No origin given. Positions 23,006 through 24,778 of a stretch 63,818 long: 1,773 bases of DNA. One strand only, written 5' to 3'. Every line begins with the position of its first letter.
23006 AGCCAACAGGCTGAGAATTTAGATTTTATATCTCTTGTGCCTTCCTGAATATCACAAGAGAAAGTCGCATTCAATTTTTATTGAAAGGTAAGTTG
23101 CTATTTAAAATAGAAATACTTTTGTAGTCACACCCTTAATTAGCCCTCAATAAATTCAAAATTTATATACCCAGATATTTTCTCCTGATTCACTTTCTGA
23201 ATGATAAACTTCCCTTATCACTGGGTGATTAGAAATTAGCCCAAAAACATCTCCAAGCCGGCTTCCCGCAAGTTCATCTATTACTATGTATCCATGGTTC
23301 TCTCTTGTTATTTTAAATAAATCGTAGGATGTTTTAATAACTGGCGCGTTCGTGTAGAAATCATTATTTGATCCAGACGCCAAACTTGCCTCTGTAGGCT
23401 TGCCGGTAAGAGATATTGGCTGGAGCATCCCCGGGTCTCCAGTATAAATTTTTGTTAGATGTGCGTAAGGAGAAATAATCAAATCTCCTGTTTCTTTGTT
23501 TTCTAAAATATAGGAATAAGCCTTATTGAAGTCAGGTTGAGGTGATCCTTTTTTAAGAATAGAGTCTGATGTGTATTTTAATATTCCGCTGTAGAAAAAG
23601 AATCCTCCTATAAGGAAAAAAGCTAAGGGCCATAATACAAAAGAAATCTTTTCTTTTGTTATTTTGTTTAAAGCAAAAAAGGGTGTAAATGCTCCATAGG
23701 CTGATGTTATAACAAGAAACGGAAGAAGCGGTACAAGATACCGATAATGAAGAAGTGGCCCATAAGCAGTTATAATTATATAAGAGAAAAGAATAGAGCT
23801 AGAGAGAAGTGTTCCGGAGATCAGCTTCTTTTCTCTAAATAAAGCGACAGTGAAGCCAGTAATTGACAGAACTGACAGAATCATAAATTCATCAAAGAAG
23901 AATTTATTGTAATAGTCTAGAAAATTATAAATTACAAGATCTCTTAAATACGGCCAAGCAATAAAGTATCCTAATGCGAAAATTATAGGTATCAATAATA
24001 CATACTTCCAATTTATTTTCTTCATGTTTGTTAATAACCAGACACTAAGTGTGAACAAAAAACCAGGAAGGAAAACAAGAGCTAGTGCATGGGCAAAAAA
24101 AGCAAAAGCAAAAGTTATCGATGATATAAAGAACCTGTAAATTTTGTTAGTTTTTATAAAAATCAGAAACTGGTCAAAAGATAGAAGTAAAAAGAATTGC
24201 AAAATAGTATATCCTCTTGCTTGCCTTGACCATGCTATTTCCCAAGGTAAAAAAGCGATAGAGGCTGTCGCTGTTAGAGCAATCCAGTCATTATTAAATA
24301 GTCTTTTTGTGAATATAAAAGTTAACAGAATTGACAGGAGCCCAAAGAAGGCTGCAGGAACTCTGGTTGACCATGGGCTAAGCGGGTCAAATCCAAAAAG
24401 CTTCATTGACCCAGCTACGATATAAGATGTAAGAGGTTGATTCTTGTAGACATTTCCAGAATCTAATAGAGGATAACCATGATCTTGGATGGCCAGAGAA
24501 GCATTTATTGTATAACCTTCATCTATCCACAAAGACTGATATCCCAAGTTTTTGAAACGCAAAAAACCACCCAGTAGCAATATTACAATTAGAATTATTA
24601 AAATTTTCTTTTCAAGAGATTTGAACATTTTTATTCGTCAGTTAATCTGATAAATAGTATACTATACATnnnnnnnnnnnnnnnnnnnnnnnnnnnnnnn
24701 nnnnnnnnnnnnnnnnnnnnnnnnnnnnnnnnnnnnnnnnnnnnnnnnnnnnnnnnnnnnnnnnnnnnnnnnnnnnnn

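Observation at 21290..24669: A lipid-linked sugar module (polyprenyl-P GT, small SMR-like flippase candidate, PMT/ArnT-type GT-C) lies head-to-head with the surface-protein genes, suggesting a surface-protein glycosylation system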

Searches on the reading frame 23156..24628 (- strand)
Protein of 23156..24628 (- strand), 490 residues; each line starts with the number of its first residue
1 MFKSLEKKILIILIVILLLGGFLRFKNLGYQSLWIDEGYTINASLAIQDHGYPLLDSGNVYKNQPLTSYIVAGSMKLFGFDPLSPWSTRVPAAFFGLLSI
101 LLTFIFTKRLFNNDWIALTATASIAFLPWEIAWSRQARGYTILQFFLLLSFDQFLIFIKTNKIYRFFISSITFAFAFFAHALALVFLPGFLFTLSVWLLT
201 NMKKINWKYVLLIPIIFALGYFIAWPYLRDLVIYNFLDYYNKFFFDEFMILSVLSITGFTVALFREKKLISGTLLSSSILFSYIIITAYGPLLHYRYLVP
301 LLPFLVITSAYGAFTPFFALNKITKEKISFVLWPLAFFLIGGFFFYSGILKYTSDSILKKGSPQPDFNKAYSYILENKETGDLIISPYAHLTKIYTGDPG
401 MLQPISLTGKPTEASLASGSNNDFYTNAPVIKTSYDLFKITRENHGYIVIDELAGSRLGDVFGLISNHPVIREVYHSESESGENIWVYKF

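Call 3: search_protein_families(library=pfam, proteins=[window:23156-24628:-], max_evalue=0.01)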
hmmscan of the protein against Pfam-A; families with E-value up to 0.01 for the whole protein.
window:23156-24628:- (490 aa): 1 family
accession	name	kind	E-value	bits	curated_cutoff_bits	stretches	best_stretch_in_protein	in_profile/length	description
PF13231.12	PMT_2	-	1.2e-07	32.5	26.1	1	65-216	4-150/160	Dolichyl-phosphate-mannose-protein mannosyltransferase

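Call 4: search_protein_families(library=ncbifam, proteins=[window:23156-24628:-], max_evalue=0.01)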
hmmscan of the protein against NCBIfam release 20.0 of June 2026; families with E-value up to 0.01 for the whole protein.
window:23156-24628:- (490 aa): 1 family
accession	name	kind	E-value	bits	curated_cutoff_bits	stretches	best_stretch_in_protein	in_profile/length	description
TIGR03663.1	TIGR03663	subfamily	1.6e-09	37.3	126.25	1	12-258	3-193/435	flippase activity-associated protein Agl23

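Call 12: find_homologous_proteins(query=window:23156-24628:-, max_evalue=0.001)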
Query window:23156-24628:- (490 aa): 148 proteins with E <= 0.001 among 8000 candidates; the best 120 are listed.
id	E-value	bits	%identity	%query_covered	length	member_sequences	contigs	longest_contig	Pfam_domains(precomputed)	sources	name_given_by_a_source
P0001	2.1e-185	636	100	59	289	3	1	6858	-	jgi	-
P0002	2.4e-135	471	47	98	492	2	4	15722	PF13231.13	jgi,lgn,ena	-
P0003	1.3e-130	455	45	99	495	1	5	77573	PF13231.13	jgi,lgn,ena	-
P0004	4.8e-130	453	47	98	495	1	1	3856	PF13231.13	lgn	-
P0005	4.9e-130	453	46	96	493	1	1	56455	PF02366.25,PF13231.13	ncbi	-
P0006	1.5e-125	438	46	96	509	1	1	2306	PF13231.13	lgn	-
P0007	2.0e-123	431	44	99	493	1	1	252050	PF13231.13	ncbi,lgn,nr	ncbi:MAG: glycosyltransferase family 39 protein [Candidatus Pacebacteria bacterium]|nr:glycosyltrans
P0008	9.5e-120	419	42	98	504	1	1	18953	PF13231.13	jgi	jgi:hypothetical protein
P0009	1.0e-112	396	43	99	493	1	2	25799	PF13231.13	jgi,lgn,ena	jgi:hypothetical protein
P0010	5.2e-109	384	42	96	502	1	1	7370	PF02366.25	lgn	-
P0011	4.9e-107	377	42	99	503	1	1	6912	PF02366.25,PF13231.13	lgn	-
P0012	2.8e-104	368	42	98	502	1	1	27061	PF13231.13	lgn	-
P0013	8.1e-100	354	39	98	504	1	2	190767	PF02366.25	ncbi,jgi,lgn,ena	jgi:4-amino-4-deoxy-L-arabinose transferase-like glycosyltransferase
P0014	1.3e-99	353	42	96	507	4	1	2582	PF02366.25,PF13231.13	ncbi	-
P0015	3.7e-99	351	40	98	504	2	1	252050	PF02366.25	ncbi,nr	ncbi:MAG: glycosyltransferase family 39 protein [Candidatus Pacebacteria bacterium]|nr:glycosyltrans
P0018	1.2e-96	343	38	100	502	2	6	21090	PF02366.25,PF13231.13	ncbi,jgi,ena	ncbi:MAG TPA: glycosyltransferase family 39 protein [Candidatus Paceibacterota bacterium]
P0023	1.7e-92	329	41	97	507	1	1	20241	PF02366.25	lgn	-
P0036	5.4e-83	298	37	96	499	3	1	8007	PF02366.25,PF13231.13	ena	-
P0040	1.5e-79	287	35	99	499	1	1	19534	PF02366.25,PF13231.13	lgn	-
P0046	6.3e-76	275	35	97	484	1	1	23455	PF02366.25,PF13231.13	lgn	-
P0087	4.8e-49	186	46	40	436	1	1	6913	PF02366.25,PF13231.13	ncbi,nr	ncbi:glycosyltransferase family 39 protein [Candidatus Parcubacteria bacterium]|nr:glycosyltransfera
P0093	1.1e-43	168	31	100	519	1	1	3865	PF02366.25,PF13231.13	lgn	-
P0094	8.1e-43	166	35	96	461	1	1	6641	PF02366.25,PF13231.13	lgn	-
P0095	1.3e-42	165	30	93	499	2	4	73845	PF02366.25,PF13231.13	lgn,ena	-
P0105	2.3e-39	154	32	99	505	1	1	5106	PF02366.25,PF13231.13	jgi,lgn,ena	-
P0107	2.3e-38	151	31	100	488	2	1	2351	PF02366.25,PF13231.13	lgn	-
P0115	1.6e-35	141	31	92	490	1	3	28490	PF02366.25,PF13231.13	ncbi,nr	ncbi:glycosyltransferase family 39 protein [Patescibacteria group bacterium]|nr:glycosyltransferase 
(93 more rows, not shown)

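Call 14: find_related_loci(query=A1, collection=genome_contigs, flank=10000)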
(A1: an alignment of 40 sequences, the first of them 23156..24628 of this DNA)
Query A1 (490 aa) in genome_contigs; peptide patterns used: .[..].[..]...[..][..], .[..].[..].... (x = any residue, [..] = any of these).
197 stretches matched a pattern; 138 encode a relative of the query (tblastn E <= 1e-3); the best 80 are kept; 78 distinct loci.
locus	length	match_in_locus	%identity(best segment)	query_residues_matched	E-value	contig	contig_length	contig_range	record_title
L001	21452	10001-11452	44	6-490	2e-127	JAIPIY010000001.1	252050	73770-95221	MAG: Candidatus Paceibacterota bacterium isolate Tobar13m-G46 Tobar13m-C41, whole genome shotgun sequence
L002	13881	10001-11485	40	1-490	3e-102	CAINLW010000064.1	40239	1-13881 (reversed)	uncultured bacterium isolate MJ-time_bin-8470 genome assembly, contig: bin-8470:64/64, whole genome shotgun sequence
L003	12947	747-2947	38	3-490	4e-99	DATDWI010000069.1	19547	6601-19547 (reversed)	MAG TPA_asm: Candidatus Paceibacterota bacterium isolate SMAG_U8106 k141_1193526, whole genome shotgun sequence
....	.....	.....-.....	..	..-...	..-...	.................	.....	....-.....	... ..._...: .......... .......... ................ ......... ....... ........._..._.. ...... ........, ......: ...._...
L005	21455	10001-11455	39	11-490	7e-94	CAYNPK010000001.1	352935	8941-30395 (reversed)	MAG TPA_asm: uncultured Candidatus Saccharibacteria bacterium isolate SRP263991_co4_20 genome assembly, contig: NODE_2_l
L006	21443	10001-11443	39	9-490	1e-85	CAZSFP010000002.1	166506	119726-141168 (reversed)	MAG TPA_asm: uncultured Candidatus Saccharibacteria bacterium isolate SRP342105_co1_388 genome assembly, contig: NODE_98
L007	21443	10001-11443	37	6-479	2e-80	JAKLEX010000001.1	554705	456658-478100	MAG: Patescibacteria group bacterium isolate RA.bin143 RA.bin143_1, whole genome shotgun sequence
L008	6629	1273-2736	38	12-490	9e-78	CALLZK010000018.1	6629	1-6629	MAG TPA_asm: uncultured bacterium isolate SRR2107179_bin.3_CONCOCT_v1.1_MAG genome assembly, contig: ERZ794932.2396, who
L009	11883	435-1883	34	7-490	3e-74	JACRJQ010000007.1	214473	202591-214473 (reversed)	MAG: Candidatus Taylorbacteria bacterium isolate NC_groundwater_1833_Pr3_B-0.1um_56_22 SR-2_scaffold_141_3025606, whole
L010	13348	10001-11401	36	11-478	1e-67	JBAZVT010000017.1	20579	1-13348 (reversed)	MAG: Candidatus Paceibacterota bacterium isolate SO_2017_GW1_26 NODE_10075_length_20579_cov_1.577401_OW334_2017, whole g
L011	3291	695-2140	34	9-490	1e-66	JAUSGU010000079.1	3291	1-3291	MAG: bacterium isolate E14_metabat.bin.148 E14_k141_1599207, whole genome shotgun sequence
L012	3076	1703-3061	34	24-477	8e-67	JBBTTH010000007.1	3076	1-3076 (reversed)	MAG: Patescibacteria group bacterium isolate H32-bin108_1 H32_bin108_1_000000000007, whole genome shotgun sequence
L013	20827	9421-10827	31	12-490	2e-66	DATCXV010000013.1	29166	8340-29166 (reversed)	MAG TPA_asm: Candidatus Paceibacterota bacterium isolate SMAG_U7448 k141_329975, whole genome shotgun sequence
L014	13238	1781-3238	34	9-490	6e-60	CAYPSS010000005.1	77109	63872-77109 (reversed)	MAG TPA_asm: uncultured Gammaproteobacteria bacterium isolate binchicken_co27_474 genome assembly, contig: NODE_520_leng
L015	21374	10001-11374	32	27-490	4e-57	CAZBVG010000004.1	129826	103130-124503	MAG TPA_asm: uncultured Candidatus Saccharibacteria bacterium isolate SRP133034_co1_261 genome assembly, contig: NODE_41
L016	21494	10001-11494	33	7-490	7e-57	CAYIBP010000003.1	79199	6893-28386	MAG TPA_asm: uncultured Candidatus Saccharibacteria bacterium isolate ERP119705_co1_115 genome assembly, contig: NODE_19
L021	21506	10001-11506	30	7-490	5e-52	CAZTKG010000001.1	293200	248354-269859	MAG TPA_asm: uncultured Gammaproteobacteria bacterium isolate SRP200020_co5_277 genome assembly, contig: NODE_24_length_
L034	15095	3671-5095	30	20-490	7e-46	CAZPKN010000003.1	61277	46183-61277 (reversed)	MAG TPA_asm: uncultured Gammaproteobacteria bacterium isolate binchicken_co212_18 genome assembly, contig: NODE_841_leng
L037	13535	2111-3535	30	20-490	7e-45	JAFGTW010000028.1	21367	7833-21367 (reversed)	MAG: Patescibacteria group bacterium isolate ZodW_maxbin.059 k87_9102281, whole genome shotgun sequence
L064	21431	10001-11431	28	5-458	3e-37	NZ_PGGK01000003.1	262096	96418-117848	Methanolobus halotolerans strain SY-01 SY01_3_length_262096, whole genome shotgun sequence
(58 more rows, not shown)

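Call 21: search_solved_structures(query=A1, max_evalue=1, show_alignments=2)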
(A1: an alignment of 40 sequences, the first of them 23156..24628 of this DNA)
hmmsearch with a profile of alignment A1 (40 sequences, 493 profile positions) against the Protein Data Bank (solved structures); distinct sequences matched with E-value up to 1: 3.
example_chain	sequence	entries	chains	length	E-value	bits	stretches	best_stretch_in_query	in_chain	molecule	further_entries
5ezm_A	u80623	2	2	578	5.5e-05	25.5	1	63-360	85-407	4-amino-4-deoxy-L-arabinose transferase or related glycosyltransferases of PMT family | 4-amino-4-deoxy-L-arabinose (L-Ara4N) transferase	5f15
6p25_A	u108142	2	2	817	0.004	19.4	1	91-226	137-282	Dolichyl-phosphate-mannose--protein mannosyltransferase 1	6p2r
9rql_A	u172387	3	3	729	0.023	16.9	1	77-232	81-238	Protein O-mannosyl-transferase TMEM260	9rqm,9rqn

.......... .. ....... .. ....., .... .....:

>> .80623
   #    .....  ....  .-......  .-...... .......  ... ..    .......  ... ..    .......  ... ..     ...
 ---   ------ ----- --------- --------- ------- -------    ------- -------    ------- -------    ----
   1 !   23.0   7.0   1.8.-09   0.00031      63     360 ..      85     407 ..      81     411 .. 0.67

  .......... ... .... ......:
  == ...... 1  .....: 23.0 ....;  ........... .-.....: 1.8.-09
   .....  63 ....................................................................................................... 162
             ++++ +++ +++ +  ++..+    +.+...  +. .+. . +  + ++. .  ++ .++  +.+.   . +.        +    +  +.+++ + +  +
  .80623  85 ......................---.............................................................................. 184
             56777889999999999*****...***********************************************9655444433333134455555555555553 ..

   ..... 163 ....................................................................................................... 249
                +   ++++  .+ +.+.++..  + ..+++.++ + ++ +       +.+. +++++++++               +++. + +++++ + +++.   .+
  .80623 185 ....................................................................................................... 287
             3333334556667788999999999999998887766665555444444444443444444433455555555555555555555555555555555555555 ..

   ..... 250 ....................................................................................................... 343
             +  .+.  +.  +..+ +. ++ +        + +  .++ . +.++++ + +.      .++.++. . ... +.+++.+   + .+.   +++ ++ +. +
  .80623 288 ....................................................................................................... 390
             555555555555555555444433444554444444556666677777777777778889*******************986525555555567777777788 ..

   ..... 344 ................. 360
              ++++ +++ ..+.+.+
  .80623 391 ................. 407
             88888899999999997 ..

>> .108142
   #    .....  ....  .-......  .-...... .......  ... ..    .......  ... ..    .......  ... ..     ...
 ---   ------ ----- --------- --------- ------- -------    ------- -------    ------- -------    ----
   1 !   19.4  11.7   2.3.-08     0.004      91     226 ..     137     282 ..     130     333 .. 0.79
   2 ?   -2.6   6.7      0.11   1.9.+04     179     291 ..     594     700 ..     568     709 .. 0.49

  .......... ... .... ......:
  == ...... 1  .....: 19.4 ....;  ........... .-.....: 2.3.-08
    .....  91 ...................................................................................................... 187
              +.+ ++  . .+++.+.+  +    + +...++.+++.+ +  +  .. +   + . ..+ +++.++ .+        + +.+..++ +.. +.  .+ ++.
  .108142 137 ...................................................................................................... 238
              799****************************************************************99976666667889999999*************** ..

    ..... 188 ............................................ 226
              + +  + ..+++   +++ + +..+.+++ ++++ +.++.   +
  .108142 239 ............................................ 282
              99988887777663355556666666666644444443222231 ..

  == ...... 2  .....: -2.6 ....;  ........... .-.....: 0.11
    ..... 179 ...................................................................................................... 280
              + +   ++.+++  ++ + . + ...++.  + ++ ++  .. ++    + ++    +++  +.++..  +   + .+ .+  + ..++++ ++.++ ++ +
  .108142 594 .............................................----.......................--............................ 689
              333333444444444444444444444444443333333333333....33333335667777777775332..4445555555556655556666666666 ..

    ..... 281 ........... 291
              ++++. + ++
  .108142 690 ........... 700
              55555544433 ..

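Call 32: predict_structure(alignment_id=A1)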
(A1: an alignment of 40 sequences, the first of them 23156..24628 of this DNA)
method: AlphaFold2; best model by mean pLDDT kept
length: 490 residues; sequences in the alignment: 40
mean_pLDDT: 90.6   pTM: 0.90
mean pLDDT of the five models: 90.6, 90.6, 90.4, 88.5, 87.8
residues with pLDDT >= 90: 352; 70-90: 114; 50-70: 22; < 50: 2
segments of 3 or more residues with pLDDT < 50: none
pLDDT, mean of each block of 10 residues (from residue 1): 75 97 93 91 97 94 95 98 96 98 98 96 95 90 98 96 94 97 94 92 79 79 83 90 91 94 86 95 94 89 97 93 80 91 91 66 82 97 96 96 86 60 90 92 97 91 92 91 90
secondary structure, 60 per line:
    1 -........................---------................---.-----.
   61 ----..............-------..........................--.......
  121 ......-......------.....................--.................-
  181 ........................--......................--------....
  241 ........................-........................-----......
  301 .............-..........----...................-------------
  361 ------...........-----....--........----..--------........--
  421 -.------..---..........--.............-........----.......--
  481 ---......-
elements in order: H2-25 H35-50 H65-78 H86-111 H114-126 H128-133 H140-160 H163-179 H181-204 H207-228 H237-264 H266-289 H295-313 H315-324 H329-347 H367-377 E383-386 H389-396 H411-418 H434-443 E446-451 H452-458 H460-467 E472-478 E484-489
